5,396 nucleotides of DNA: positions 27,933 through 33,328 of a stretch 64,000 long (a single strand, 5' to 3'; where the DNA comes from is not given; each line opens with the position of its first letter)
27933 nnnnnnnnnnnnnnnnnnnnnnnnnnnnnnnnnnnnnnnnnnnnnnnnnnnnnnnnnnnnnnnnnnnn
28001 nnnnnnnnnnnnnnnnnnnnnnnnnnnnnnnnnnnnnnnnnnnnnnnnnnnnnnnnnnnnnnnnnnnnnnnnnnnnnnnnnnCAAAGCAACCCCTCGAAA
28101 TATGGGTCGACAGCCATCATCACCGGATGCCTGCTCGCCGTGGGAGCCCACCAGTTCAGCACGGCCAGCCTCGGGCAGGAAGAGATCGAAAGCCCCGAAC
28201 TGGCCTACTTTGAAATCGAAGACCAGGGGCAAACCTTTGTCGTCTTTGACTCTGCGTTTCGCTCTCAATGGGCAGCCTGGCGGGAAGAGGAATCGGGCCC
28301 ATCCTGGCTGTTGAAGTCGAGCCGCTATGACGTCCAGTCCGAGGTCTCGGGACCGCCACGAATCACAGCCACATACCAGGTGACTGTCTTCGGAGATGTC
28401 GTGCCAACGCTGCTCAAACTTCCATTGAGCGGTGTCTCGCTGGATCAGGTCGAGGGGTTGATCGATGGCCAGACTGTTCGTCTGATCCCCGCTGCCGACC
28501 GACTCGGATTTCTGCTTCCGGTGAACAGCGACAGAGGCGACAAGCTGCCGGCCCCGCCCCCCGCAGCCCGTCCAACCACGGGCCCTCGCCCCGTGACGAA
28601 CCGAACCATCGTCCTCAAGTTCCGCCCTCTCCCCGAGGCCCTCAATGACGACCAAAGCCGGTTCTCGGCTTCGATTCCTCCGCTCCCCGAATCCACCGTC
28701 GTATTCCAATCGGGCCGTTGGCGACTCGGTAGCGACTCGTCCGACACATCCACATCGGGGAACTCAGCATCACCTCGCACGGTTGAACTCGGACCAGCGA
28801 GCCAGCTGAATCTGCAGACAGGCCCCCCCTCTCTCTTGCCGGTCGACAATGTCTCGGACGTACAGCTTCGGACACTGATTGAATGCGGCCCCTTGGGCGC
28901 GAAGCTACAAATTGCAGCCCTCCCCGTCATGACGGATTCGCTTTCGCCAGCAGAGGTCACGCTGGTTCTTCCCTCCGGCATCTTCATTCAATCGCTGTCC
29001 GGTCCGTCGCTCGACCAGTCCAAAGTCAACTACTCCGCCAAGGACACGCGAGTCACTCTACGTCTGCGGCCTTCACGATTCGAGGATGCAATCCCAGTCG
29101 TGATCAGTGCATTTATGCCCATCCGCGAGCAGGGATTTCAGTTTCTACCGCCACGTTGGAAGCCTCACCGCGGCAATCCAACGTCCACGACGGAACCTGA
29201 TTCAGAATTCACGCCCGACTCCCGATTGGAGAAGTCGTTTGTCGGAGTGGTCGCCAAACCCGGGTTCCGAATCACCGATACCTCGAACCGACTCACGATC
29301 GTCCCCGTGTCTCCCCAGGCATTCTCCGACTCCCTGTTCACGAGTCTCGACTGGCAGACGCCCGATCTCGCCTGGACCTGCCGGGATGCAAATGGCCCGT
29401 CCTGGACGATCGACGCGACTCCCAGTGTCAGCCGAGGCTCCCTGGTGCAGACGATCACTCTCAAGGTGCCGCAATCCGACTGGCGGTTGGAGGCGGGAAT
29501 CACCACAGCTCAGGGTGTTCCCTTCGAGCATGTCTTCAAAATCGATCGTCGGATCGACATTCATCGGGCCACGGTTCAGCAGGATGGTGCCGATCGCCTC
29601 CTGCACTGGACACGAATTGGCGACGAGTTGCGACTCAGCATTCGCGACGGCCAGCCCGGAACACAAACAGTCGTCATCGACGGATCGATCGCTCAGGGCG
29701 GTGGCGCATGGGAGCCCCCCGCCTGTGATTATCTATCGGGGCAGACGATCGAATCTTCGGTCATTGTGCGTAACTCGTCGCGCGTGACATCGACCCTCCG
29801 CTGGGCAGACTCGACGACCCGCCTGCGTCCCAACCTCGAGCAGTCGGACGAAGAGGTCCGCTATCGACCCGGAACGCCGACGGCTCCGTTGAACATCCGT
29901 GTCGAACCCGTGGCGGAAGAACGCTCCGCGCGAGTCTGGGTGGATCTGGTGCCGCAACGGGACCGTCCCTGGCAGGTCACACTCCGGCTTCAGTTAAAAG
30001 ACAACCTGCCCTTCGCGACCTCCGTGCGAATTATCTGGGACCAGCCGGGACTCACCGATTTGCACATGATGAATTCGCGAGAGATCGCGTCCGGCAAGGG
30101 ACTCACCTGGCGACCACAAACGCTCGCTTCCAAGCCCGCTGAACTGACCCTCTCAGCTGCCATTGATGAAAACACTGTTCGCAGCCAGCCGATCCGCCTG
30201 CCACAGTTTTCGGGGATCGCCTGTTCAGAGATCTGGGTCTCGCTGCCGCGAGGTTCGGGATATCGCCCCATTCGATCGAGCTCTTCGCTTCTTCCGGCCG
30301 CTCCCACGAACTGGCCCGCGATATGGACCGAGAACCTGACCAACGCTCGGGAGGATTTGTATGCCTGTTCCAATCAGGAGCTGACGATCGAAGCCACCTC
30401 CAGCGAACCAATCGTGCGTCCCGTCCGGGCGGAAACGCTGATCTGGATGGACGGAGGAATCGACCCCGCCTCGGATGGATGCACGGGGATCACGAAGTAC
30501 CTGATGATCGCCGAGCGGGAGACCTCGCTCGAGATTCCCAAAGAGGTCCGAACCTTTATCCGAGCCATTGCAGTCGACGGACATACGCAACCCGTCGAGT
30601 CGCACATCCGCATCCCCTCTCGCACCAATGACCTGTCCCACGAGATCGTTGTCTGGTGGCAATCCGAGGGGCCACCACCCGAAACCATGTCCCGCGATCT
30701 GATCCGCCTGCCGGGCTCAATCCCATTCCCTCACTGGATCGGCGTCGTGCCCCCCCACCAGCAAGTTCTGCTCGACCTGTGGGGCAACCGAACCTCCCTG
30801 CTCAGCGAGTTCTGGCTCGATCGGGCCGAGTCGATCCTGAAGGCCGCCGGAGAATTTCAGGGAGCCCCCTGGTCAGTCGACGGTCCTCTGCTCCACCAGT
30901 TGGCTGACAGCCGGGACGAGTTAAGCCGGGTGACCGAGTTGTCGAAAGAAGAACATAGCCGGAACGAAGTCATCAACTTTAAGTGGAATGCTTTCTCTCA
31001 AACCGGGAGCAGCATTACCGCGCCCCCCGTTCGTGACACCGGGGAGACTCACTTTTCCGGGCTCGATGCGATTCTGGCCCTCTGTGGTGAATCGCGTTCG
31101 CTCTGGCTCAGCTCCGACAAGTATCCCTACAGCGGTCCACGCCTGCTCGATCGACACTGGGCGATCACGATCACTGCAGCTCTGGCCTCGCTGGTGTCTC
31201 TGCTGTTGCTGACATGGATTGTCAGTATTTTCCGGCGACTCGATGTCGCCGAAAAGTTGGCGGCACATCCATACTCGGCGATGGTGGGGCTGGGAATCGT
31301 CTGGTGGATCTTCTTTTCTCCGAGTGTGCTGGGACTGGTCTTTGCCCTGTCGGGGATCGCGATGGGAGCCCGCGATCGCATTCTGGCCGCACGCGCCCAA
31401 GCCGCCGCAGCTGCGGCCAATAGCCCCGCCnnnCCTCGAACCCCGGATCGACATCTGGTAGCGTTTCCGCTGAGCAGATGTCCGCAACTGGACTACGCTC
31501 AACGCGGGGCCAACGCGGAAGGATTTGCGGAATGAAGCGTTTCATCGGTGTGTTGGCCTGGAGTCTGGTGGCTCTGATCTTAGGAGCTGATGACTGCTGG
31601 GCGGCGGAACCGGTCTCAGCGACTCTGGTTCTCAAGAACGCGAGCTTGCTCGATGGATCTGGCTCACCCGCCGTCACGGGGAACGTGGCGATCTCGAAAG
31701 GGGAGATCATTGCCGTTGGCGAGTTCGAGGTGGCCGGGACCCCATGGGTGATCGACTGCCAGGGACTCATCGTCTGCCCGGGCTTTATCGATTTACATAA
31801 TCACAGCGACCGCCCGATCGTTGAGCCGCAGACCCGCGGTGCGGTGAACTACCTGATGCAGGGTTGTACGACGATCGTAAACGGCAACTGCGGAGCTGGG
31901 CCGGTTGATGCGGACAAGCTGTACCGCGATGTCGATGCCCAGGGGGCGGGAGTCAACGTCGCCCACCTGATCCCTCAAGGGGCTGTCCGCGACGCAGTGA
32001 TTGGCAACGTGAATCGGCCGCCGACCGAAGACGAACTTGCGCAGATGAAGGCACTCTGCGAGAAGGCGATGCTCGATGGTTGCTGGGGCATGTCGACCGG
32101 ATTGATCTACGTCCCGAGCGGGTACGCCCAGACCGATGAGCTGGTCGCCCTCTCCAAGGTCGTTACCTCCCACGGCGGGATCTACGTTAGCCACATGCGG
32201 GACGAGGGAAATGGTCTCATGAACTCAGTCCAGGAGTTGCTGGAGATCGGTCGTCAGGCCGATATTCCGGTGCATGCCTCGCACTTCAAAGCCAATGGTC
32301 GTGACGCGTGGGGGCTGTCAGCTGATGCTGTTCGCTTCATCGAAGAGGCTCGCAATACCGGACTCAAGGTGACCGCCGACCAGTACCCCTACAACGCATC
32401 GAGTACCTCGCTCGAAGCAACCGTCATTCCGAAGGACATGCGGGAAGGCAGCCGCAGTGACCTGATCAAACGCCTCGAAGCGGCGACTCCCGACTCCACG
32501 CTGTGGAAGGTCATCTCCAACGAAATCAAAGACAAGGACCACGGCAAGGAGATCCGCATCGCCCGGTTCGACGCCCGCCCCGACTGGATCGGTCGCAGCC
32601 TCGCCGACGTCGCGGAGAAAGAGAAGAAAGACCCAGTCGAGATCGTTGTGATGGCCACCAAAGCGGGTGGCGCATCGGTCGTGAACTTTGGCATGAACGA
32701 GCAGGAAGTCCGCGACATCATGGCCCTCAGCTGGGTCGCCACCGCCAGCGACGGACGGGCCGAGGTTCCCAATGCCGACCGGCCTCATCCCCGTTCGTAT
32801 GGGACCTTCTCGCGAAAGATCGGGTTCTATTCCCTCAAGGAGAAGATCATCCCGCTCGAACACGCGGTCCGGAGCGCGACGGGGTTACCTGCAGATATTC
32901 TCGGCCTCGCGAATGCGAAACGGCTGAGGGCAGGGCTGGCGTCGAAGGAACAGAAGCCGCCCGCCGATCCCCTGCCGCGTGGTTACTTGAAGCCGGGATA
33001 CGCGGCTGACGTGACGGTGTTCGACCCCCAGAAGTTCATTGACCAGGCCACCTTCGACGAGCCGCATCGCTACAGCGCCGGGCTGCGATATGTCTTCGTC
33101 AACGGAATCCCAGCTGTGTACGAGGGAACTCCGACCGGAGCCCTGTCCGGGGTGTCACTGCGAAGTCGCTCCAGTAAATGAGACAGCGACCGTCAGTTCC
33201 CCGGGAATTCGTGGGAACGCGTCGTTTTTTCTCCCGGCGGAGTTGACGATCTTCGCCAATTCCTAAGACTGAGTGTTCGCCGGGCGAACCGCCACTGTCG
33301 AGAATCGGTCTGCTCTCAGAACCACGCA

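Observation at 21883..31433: Translationally coupled pair of giant ORFan membrane proteins (1167 aa + 2016 aa, 9.55 kb)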

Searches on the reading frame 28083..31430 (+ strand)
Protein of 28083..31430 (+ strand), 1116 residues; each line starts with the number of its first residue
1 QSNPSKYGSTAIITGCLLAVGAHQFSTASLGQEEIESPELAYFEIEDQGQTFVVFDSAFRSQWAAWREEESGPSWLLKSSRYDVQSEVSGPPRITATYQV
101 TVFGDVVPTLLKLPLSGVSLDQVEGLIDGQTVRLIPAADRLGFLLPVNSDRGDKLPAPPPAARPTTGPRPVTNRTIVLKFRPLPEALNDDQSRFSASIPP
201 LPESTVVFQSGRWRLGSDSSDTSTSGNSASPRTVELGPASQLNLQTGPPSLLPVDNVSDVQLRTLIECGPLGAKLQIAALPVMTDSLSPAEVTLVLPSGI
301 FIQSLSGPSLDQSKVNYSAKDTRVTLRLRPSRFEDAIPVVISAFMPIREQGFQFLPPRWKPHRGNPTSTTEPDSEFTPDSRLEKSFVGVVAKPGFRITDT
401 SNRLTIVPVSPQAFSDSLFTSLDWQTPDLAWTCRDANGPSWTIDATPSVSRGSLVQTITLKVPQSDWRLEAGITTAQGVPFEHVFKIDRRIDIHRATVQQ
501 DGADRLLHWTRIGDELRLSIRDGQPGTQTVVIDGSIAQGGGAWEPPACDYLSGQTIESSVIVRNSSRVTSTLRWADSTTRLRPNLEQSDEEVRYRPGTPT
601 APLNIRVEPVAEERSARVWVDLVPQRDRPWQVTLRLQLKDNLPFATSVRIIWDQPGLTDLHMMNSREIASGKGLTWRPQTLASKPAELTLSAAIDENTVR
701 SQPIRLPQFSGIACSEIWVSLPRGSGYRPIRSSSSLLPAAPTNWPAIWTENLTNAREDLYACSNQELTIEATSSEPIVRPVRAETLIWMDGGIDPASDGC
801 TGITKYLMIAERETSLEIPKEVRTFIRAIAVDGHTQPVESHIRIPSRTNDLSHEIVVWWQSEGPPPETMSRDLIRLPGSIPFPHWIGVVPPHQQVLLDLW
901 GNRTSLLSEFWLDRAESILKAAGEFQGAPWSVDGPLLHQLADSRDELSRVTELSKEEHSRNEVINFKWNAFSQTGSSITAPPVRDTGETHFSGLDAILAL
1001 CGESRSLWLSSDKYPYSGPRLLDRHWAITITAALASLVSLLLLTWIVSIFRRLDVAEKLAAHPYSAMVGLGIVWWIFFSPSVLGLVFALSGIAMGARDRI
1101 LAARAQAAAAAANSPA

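Call 37: search_protein_families(library=pfam, alignment_id=A2, max_evalue=0.1)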
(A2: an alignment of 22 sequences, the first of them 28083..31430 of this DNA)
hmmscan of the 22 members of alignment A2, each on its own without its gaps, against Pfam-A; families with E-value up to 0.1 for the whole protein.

A. member 1, window:28083-31430:+ (1116 aa): 0 families

B. families by the number of members that match (of 22 scanned): 0 families

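Call 58: predict_structure(alignment_id=A2)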
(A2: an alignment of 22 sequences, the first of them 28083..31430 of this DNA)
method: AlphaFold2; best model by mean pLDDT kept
length: 1116 residues; sequences in the alignment: 22
mean_pLDDT: 71.0   pTM: 0.37
mean pLDDT of the five models: 71.0, 68.7, 67.4, 63.1, 59.3
residues with pLDDT >= 90: 105; 70-90: 566; 50-70: 255; < 50: 190
segments of 3 or more residues with pLDDT < 50: 1-44, 46-55, 65-71, 149-168, 219-228, 363-382, 586-588, 666-670, 791-794, 893-905, 975-992, 1013-1027, 1113-1116
pLDDT, mean of each block of 10 residues (from residue 1): 29 37 29 33 43 47 45 73 76 89 62 84 79 77 68 35 44 85 70 84 84 68 43 80 75 78 88 89 80 87 88 87 88 76 87 84 41 36 74 79 79 76 82 78 70 90 88 71 86 89 77 87 74 83 82 86 81 86 58 84 81 78 77 86 66 83 58 70 73 70 79 86 79 74 83 83 80 63 79 55 86 81 85 80 75 87 59 71 75 47 58 87 65 71 76 83 86 53 35 53 59 49 49 61 60 52 66 65 74 76 62 46
secondary structure, 60 per line:
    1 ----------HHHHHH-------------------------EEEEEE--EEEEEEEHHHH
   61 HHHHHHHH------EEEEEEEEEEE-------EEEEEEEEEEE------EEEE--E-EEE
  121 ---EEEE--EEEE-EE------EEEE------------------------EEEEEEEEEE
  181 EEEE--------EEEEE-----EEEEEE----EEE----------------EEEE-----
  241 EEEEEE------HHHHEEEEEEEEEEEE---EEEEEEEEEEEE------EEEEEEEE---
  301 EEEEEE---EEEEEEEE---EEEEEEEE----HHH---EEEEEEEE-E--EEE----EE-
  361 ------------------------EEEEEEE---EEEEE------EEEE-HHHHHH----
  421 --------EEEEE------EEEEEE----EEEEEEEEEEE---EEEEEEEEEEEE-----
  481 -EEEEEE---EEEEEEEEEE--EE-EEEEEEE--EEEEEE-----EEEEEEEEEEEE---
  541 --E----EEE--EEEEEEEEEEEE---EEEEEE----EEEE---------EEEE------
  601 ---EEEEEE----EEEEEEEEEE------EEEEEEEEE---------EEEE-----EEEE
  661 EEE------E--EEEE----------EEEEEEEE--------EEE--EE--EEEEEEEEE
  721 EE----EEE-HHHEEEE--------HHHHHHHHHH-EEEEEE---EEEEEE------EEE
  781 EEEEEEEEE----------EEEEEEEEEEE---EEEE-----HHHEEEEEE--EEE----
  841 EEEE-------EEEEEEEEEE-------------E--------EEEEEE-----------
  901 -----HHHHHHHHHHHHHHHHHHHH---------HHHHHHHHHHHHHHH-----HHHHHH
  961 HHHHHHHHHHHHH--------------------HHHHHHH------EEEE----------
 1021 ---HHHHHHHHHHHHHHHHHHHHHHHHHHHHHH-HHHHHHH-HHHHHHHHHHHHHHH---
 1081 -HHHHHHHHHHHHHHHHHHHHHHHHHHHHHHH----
elements in order (helices of 4 or more, strands of 3 or more residues): H11-16 E42-47 E50-56 H57-68 E75-85 E93-103 E110-113 E118-120 E124-127 E130-133 E143-146 E171-184 E193-197 E203-208 E213-215 E232-235 E241-246 H253-256 E257-268 E272-283 E290-297 E301-306 E310-317 E321-328 E339-346 E351-353 E385-391 E395-399 E406-409 H411-416 E429-433 E440-445 E450-460 E464-475 E482-487 E491-500 E506-512 E515-520 E526-537 E548-550 E553-564 E568-573 E578-581 E591-594 E604-609 E614-623 E630-638 E648-651 E657-663 E673-676 E687-694 E703-705 E712-722 E727-729 E734-737 H746-755 E757-762 E766-771 E778-789 E800-810 E814-817 E826-831 E834-836 E841-844 E852-861 E884-889 H906-925 H935-949 H955-973 H994-1000 E1007-1010 H1024-1053 H1055-1061 H1063-1077 H1082-1112
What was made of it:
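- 28179..30752 (+): B aa 933-1790: B2 ectodomain, about five beta-sandwich domains. The AF2 model is all-beta over B2 residues 42-890 (call 58). hhalign of A against B2 gives probability 99.4%, E 3e-21.
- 30753..31145 (+): B aa 1791-1921: juxtamembrane helical region of B2. AF2 helices at B2 906-925, 935-949, 955-973 and 994-1000 (call 58).
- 31146..31433 (+): B aa 1922-2016: C-terminal membrane bundle and short tail. AF2 helices at B2 1024-1112 (call 58).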

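Call 60: fold_search(model_id=the predicted structure, library=pdb)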
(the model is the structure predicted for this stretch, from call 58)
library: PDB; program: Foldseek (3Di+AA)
matches with E <= 10: 1036; with E <= 0.001: 118
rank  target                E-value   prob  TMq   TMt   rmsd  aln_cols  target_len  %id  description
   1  3fcs_A                2.9e-08  1.00  0.11  0.13  27.9       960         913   10  Structure of complete ectodomain of integrin aIIBb3 (released 2009-01-20)
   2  3fcs_C                2.4e-07  0.99  0.11  0.13  27.3       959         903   10  Structure of complete ectodomain of integrin aIIBb3 (released 2009-01-20)
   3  4cak_A                3.4e-07  0.96  0.08  0.10  33.9       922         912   10  Three-dimensional reconstruction of intact human integrin alphaIIbbeta3 in a phospholipid bilayer nanodisc (released 2013-10-30)
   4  8gcd_A                5.1e-07  0.99  0.12  0.14  25.7       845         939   10  Full length Integrin AlphaIIbBeta3 in inactive state (released 2024-03-06)
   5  8b6l_O                5.6e-07  1.00  0.12  0.21  28.1       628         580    9  Subtomogram average of the human Sec61-TRAP-OSTA-translocon (released 2022-12-07)
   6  6ezn_A                5.9e-07  1.00  0.12  0.26  18.2       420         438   11  Cryo-EM structure of the yeast oligosaccharyltransferase (OST) complex (released 2018-01-17)
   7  6s7o_E                7.7e-07  1.00  0.11  0.21  19.3       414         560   11  Cryo-EM structure of human oligosaccharyltransferase complex OST-A (released 2019-12-18)
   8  4mmx_A                9.9e-07  0.97  0.11  0.13  25.8       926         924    8  Integrin AlphaVBeta3 ectodomain bound to the tenth domain of Fibronectin (released 2014-03-26)
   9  8pn9_E                1.0e-06  1.00  0.11  0.21  30.2       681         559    9  Structure of human oligosaccharyltransferase OST-A complex bound to NGI-1 (released 2024-05-08)
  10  7usl_A                1.5e-06  0.89  0.09  0.11  26.8       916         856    8  Integrin alphaM/beta2 ectodomain in complex with adenylate cyclase toxin RTX751 and M1F5 Fab (released 2022-08-17)
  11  6s7t_E                1.6e-06  1.00  0.12  0.27  18.4       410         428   10  Cryo-EM structure of human oligosaccharyltransferase complex OST-B (released 2019-12-18)
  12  4mmz_A                1.8e-06  0.85  0.09  0.10  26.4       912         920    8  Integrin AlphaVBeta3 ectodomain bound to an antagonistic tenth domain of Fibronectin (released 2014-03-26)
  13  4g1m_A                3.4e-06  0.89  0.09  0.10  28.6       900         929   10  Re-refinement of alpha V beta 3 structure (released 2012-12-12)
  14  9u61_E                4.3e-06  0.30  0.06  0.05  43.4      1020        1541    9  CP/MBL pathways C3 convertase C4b2a and C3 complex (released 2026-01-14)
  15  5es4_G                5.6e-06  0.96  0.12  0.14  24.2       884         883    8  RE-REFINEMENT OF INTEGRIN ALPHAXBETA2 ECTODOMAIN IN THE CLOSED/BENT CONFORMATION (released 2016-03-02)
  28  5es4_C                3.0e-05  0.87  0.11  0.14  25.4       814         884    8  RE-REFINEMENT OF INTEGRIN ALPHAXBETA2 ECTODOMAIN IN THE CLOSED/BENT CONFORMATION (released 2016-03-02)
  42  5es4_A                6.2e-05  0.91  0.12  0.13  24.2       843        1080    8  RE-REFINEMENT OF INTEGRIN ALPHAXBETA2 ECTODOMAIN IN THE CLOSED/BENT CONFORMATION (released 2016-03-02)
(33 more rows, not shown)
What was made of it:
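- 28179..30752 (+): Its Foldseek neighbours are the same as for A (call 60).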

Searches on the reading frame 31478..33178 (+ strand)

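Call 6: search_protein_families(library=pfam, proteins=[window:31478-33178:+], max_evalue=1)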
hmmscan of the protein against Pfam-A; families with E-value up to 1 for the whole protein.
window:31478-33178:+ (567 aa): 3 families
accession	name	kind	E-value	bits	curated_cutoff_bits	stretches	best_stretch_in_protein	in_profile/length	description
PF07969.17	Amidohydro_3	-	1.3e-15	58.3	29.7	1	91-543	2-468/472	Amidohydrolase family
PF01979.26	Amidohydro_1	-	2.7e-05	24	25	1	98-139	1-51/345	Amidohydrolase family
PF22532.2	WIV_dom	-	0.046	14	27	1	511-548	26-60/66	Nonstructural protein, WIV domain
